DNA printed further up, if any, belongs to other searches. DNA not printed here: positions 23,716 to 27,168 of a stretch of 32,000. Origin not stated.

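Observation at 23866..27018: Giant (1050-aa) carotenoid-cleavage-oxygenase homolog with an intact 4-His iron site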

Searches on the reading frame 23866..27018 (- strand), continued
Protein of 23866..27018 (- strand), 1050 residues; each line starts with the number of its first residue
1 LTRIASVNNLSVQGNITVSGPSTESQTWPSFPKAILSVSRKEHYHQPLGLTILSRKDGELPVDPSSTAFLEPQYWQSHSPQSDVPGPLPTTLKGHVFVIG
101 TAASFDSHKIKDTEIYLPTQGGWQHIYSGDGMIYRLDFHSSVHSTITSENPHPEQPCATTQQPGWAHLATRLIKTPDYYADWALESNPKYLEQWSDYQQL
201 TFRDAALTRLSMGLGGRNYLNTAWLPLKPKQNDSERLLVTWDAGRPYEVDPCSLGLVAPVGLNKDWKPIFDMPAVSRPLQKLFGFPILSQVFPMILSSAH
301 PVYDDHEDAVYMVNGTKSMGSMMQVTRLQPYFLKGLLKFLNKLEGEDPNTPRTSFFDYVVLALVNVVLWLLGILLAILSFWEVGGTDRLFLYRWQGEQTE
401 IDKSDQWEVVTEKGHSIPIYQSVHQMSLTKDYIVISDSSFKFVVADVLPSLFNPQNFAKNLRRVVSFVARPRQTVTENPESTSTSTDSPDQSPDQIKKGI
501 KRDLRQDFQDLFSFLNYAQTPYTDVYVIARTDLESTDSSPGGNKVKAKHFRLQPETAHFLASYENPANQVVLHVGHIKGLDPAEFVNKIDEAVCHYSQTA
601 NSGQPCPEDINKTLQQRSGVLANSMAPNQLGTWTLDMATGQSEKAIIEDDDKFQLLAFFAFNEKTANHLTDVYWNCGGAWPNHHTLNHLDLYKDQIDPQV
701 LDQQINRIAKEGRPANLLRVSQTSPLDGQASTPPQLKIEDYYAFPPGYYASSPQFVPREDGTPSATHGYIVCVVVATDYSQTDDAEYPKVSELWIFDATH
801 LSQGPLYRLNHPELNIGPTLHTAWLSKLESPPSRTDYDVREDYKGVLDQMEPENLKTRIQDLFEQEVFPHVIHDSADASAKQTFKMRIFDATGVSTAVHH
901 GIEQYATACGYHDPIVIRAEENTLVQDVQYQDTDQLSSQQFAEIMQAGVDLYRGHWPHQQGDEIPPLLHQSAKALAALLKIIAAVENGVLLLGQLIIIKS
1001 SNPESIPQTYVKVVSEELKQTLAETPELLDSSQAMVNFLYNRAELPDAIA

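Call 38: find_encoding_contigs(protein=P0020, flank=8000, max_places=2)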
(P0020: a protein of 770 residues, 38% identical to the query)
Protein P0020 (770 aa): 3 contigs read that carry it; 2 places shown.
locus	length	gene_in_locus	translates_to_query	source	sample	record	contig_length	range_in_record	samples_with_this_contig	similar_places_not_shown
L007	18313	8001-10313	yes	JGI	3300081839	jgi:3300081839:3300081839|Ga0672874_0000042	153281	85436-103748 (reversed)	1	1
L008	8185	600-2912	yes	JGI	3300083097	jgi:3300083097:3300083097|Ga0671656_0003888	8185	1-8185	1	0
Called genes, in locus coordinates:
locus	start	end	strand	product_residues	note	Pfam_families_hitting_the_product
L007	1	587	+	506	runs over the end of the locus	PF01564:Spermine_synth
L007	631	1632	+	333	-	PF02388:FemAB (weak), PF13480:Acetyltransf_6, PF02388:FemAB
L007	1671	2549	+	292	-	PF03994:DUF350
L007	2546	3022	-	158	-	-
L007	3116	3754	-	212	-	PF00583:Acetyltransf_1, PF13508:Acetyltransf_7, PF13673:Acetyltransf_10 (weak), PF08445:FR47 (weak)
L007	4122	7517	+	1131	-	PF17757:UvrB_inter, PF02559:CarD_TRCF_RID, PF00270:DEAD, PF04851:ResIII, PF00271:Helicase_C, PF03461:TRCF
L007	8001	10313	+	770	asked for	PF03055:RPE65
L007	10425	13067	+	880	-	PF05860:TPS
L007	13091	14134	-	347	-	PF00685:Sulfotransfer_1, PF13469:Sulfotransfer_3 (weak)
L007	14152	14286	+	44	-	-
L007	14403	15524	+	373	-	PF00155:Aminotran_1_2 (weak), PF01041:DegT_DnrJ_EryC1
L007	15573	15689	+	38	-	-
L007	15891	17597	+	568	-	PF03109:ABC1, PF27536:UbiB_helical (weak)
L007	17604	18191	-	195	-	PF01841:Transglut_core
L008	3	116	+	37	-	?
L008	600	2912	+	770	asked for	PF03055:RPE65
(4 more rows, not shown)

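Call 39: find_encoding_contigs(protein=P0098, flank=8000, max_places=2)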
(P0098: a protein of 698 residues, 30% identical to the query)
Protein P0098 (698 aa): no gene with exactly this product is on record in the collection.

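Call 40: find_encoding_contigs(protein=P0053, flank=8000, max_places=2)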
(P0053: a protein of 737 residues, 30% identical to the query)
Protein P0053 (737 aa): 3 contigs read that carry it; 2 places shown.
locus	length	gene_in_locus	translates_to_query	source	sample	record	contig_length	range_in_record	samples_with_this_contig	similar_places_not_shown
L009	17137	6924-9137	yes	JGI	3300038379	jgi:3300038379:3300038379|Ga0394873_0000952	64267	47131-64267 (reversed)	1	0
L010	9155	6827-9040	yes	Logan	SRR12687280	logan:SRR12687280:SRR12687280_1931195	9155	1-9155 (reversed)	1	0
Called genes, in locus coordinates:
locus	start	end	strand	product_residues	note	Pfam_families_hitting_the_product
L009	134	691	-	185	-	PF04093:MreD (weak)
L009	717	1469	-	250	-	PF04085:MreC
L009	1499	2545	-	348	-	PF00022:Actin, PF06723:MreB_Mbl, PF11104:PilM_2 (faint), PF00012:HSP70, PF14450:FtsA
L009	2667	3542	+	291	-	PF17284:Spermine_synt_N, PF01564:Spermine_synth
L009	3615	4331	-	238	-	-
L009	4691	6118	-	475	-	PF02397:Bac_transf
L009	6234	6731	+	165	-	PF07676:PD40, PF26549:Tricorn_N (faint), PF26550:Tricorn_2nd (faint), PF07676:PD40 (weak)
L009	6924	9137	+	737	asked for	PF03055:RPE65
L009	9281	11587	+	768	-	PF03055:RPE65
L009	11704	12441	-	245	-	PF02527:GidB, PF13847:Methyltransf_31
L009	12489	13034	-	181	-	PF02525:Flavodoxin_2, PF03358:FMN_red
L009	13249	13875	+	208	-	PF00583:Acetyltransf_1, PF13673:Acetyltransf_10, PF13508:Acetyltransf_7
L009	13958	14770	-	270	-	PF01975:SurE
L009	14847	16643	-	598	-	PF00501:AMP-binding, PF23024:AMP-dom_DIP2-like (faint), PF24919:Mug62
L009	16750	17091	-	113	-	PF00085:Thioredoxin, PF13098:Thioredoxin_2 (weak), PF13905:Thioredoxin_8 (faint)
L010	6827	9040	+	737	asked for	PF03055:RPE65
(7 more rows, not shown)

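Call 41: find_related_loci(query=A1, collection=genome_contigs, flank=7000)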
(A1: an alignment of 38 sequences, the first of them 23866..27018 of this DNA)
Query A1 (1050 aa) in genome_contigs; peptide patterns used: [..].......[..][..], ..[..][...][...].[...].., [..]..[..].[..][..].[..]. (x = any residue, [..] = any of these).
397 stretches matched a pattern; 384 encode a relative of the query (tblastn E <= 1e-3); the best 80 are kept; 78 distinct loci.
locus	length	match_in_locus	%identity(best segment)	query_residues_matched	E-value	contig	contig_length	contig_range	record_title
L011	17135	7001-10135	88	5-1050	0e+0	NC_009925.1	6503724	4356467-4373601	Acaryochloris marina MBIC11017, complete sequence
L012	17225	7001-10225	59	11-1050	0e+0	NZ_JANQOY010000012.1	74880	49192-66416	MAG: Acaryochloris sp. IP29b_bin.148 k99_1486396, whole genome shotgun sequence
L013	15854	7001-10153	80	9-1050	0e+0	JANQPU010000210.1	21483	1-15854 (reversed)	MAG: Acaryochloris sp. IP29b_bin.176 k99_2056943, whole genome shotgun sequence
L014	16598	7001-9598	62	21-872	0e+0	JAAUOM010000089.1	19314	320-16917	MAG: Acaryochloris sp. CRU_2_0 NODE_603_length_19314_cov_6.60202, whole genome shotgun sequence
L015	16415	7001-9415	37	4-895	4e-164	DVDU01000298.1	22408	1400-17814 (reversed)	MAG TPA_asm: Oscillatoriaceae cyanobacterium M33_DOE_052 k141_1369421, whole genome shotgun sequence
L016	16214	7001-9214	36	29-870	1e-156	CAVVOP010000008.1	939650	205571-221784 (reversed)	MAG: uncultured cyanobacterium isolate MFD09779.bin.1.45 genome assembly, contig: contig_12520, whole genome shotgun seq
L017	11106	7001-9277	34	32-870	7e-141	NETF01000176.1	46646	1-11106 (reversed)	Unicellular cyanobacterium SU3 NODE_52_length_46646_cov_84.1153_comp, whole genome shotgun sequence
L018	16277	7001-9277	33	32-870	3e-138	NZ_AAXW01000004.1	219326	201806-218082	Crocosphaera chwakensis CCY0110 1101676644608, whole genome shotgun sequence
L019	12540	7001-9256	36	32-870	2e-153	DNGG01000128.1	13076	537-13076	MAG TPA_asm: Cyanobacteria bacterium UBA11372 contig_1011, whole genome shotgun sequence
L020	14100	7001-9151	31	15-874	2e-120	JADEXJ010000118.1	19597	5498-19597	Pleurocapsales cyanobacterium LEGE 10410 NODE_120_length_19597_cov_3.77139, whole genome shotgun sequence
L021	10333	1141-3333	34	31-865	8e-119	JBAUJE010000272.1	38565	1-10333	MAG: Coleofasciculaceae cyanobacterium isolate MFD12152_ilm_asm_bin12 k127_14577, whole genome shotgun sequence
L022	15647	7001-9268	32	31-865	1e-113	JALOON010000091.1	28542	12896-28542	MAG: Oscillatoriaceae cyanobacterium Prado104 scaffold_3546, whole genome shotgun sequence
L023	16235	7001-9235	31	31-870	4e-112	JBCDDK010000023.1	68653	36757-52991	MAG: Cyanobacteria bacterium P01_G01_bin.39 k141_1424566_length_68653_cov_31.2371, whole genome shotgun sequence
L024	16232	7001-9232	31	31-869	3e-111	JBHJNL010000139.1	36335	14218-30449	MAG: Thermosynechococcaceae cyanobacterium isolate al_S4C752_1 S4Ck119_656179, whole genome shotgun sequence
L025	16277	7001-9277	31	1-869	3e-109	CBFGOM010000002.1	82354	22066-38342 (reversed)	MAG TPA_asm: uncultured Oscillatoriaceae bacterium isolate SRR29873479_metabat2_16 genome assembly, contig: ERZ27315265.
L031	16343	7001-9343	31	31-870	4e-108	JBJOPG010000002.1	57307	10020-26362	MAG: Cyanobacteriota bacterium isolate watershed3_2019_sw_WHONDRS-S19S_0084_F_bin.1 scaffold_8, whole genome shotgun seq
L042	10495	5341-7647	30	11-870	5e-104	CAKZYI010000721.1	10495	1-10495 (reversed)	MAG TPA_asm: uncultured Pleurocapsa sp. isolate SRR3401483_bin.89_CONCOCT_v1.1_MAG genome assembly, contig: ERZ1740059.1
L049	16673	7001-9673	41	31-870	0e+0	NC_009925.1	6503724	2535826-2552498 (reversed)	Acaryochloris marina MBIC11017, complete sequence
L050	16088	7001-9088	29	88-870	4e-101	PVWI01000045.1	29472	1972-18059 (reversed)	Filamentous cyanobacterium Phorm 6 NODE_49_length_29472_cov_4.50682_ID_62736, whole genome shotgun sequence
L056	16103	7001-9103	30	30-870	5e-99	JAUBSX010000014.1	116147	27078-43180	Microcoleus sp. F4-D5 NODE_24_length_116147_cov_26.786792, whole genome shotgun sequence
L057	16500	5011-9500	30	1-870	5e-99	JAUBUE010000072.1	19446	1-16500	Microcoleus sp. B3-D7 NODE_337_length_19446_cov_26.164748, whole genome shotgun sequence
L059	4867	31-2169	31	88-869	6e-99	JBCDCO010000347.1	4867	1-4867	MAG: Cyanobacteria bacterium P01_G01_bin.19 k141_208852_length_4867_cov_25.2416, whole genome shotgun sequence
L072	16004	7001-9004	30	77-870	2e-92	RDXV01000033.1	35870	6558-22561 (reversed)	MAG: Nostocales cyanobacterium isolate PH2015_10S_36_12 PH2015_10S_scaffold_33, whole genome shotgun sequence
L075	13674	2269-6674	29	31-870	2e-91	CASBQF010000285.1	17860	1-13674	MAG: uncultured cyanobacterium isolate PMM_0080 genome assembly, contig: PMM_0080_000000000285, whole genome shotgun seq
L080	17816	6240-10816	29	23-870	6e-91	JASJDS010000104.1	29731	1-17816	MAG: Calothrix sp. MO_192.B10 MO_192.c_530, whole genome shotgun sequence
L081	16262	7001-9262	32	21-865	2e-111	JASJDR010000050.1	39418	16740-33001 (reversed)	MAG: Xenococcus sp. MO_188.B8 MO_188.c_690, whole genome shotgun sequence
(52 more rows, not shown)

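Call 46: search_protein_families(library=pfam, proteins=[L080:10977-17354:+, L050:2577-6506:+, L021:3629-9457:+, L019:2049-5456:+, L072:9244-14514:+, L059:2749-4866:-, L018:12433-15339:+], max_evalue=0.00001)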
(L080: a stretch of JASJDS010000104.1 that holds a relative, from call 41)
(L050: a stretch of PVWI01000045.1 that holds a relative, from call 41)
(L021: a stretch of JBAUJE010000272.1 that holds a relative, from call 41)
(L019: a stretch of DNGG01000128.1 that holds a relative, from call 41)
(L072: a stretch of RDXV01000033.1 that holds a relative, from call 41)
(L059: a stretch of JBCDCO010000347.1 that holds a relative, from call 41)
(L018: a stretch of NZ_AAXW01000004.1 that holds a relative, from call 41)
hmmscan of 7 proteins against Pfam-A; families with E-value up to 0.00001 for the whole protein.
L080:10977-17354:+ (2126 aa): 11 families
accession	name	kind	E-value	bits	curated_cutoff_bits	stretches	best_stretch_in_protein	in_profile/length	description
PF13191.12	AAA_16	-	2.9e-46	158.4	32.6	1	328-516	1-167/167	AAA ATPase domain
PF14516.12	AAA_35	-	4.6e-30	105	27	1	1753-1997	4-244/331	AAA-like domain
PF00069.31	Pkinase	-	7.6e-30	104.6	31.7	1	52-287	16-253/263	Protein kinase domain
PF07714.23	PK_Tyr_Ser-Thr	-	8e-18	65.1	23.1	1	60-286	28-249/258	Protein tyrosine and serine/threonine kinase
PF01590.32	GAF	-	7e-14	52.9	22.4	1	1374-1516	2-133/133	GAF domain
PF08448.16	PAS_4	-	2.1e-10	41.2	23.1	1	1557-1673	1-110/110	PAS fold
PF13401.12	AAA_22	-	2.8e-09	37.8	27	0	350-516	4-122/130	AAA domain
PF13426.13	PAS_9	-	2.6e-08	34.5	27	1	1561-1670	1-103/103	PAS domain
PF00004.35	AAA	-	1.7e-07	32.2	21.2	0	354-492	1-68/131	ATPase family associated with various cellular activities (AAA)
PF00989.32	PAS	-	3e-07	30.9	22.6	1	1552-1668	2-113/113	PAS fold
PF13185.12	GAF_2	-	1.6e-06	28.8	28.6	0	1374-1517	4-136/136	GAF domain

L050:2577-6506:+ (1310 aa): 4 families
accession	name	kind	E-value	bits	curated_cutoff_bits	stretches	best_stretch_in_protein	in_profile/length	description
PF00211.25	Guanylate_cyc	-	5.9e-19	68.8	21.9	2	298-443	32-178/183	Adenylate and Guanylate cyclase catalytic domain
PF13191.12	AAA_16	-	1.3e-13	52.2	32.6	1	466-642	2-157/167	AAA ATPase domain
PF13401.12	AAA_22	-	1.6e-06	28.9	27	0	489-635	6-102/130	AAA domain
PF13424.12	TPR_12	-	1.6e-06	28.6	30.1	0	981-1039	12-72/77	Tetratricopeptide repeat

L021:3629-9457:+ (1943 aa): 8 families
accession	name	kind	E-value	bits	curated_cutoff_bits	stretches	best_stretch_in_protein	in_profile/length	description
PF13191.12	AAA_16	-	4.7e-41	141.5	32.6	1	332-528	1-167/167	AAA ATPase domain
PF07228.17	SpoIIE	-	6.7e-41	140.8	25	1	1748-1941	2-190/192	Stage II sporulation protein E (SpoIIE)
PF00069.31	Pkinase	-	4e-36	125.2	31.7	1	46-257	12-212/263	Protein kinase domain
PF07714.23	PK_Tyr_Ser-Thr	-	1.2e-23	84.2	23.1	1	43-261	9-224/258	Protein tyrosine and serine/threonine kinase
PF01590.32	GAF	-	1.1e-15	58.8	22.4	1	1378-1518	2-133/133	GAF domain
PF13185.12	GAF_2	-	1.3e-14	55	28.6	1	1378-1519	4-136/136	GAF domain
PF08448.16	PAS_4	-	2.8e-07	31.2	23.1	1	1538-1654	1-110/110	PAS fold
PF13426.13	PAS_9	-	3e-06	27.9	27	0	1547-1651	6-103/103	PAS domain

L019:2049-5456:+ (1136 aa): 5 families
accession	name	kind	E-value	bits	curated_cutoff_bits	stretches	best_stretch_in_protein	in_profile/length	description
PF05226.16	CHASE2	-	4.9e-66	223.4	26.3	1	35-348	2-255/257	CHASE2 domain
PF00072.30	Response_reg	-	4.8e-31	107.6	30.2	1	727-840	1-111/111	Response regulator receiver domain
PF02518.31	HATPase_c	-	1.3e-30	106.5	26.4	1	554-679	2-109/111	Histidine kinase-, DNA gyrase B-, and HSP90-like ATPase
PF00211.25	Guanylate_cyc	-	6.5e-20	71.9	21.9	1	879-1050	6-175/183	Adenylate and Guanylate cyclase catalytic domain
PF00512.31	HisKA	-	3.3e-18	65.9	26.9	1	440-506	2-65/66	His Kinase A (phospho-acceptor) domain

L072:9244-14514:+ (1757 aa): 6 families
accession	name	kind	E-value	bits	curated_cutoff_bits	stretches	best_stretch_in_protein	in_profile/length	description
PF13191.12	AAA_16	-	2.2e-44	152.3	32.6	1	298-486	1-167/167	AAA ATPase domain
PF00069.31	Pkinase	-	1.4e-39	136.6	31.7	1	8-258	1-254/263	Protein kinase domain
PF07714.23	PK_Tyr_Ser-Thr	-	4.1e-27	95.6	23.1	1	10-256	3-249/258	Protein tyrosine and serine/threonine kinase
PF00211.25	Guanylate_cyc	-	7.4e-20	71.7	21.9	1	1520-1692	7-177/183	Adenylate and Guanylate cyclase catalytic domain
PF01590.32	GAF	-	3.7e-12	47.4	22.4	1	1334-1476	2-133/133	GAF domain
PF13185.12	GAF_2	-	5.1e-10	40.1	28.6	1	1334-1476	4-135/136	GAF domain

L059:2749-4866:- (706 aa): 1 family
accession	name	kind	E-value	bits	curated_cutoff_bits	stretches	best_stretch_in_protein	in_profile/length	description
PF12770.12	CHAT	-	1e-63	215.9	24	1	406-704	2-289/289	CHAT domain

L018:12433-15339:+ (969 aa): 3 families
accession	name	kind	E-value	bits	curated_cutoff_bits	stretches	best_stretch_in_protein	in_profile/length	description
PF12770.12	CHAT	-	2.2e-65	221.4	24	1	698-967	2-289/289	CHAT domain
PF13424.12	TPR_12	-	4e-12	46.6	30.1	0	61-124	10-75/77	Tetratricopeptide repeat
PF07719.23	TPR_2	-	6.9e-07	29.4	27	0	56-84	3-31/34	Tetratricopeptide repeat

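Call 72: search_protein_families(library=padloc, proteins=[window:23866-27018:-], max_evalue=0.01)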
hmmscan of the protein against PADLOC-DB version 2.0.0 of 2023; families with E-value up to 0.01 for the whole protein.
window:23866-27018:- (1050 aa): 0 families
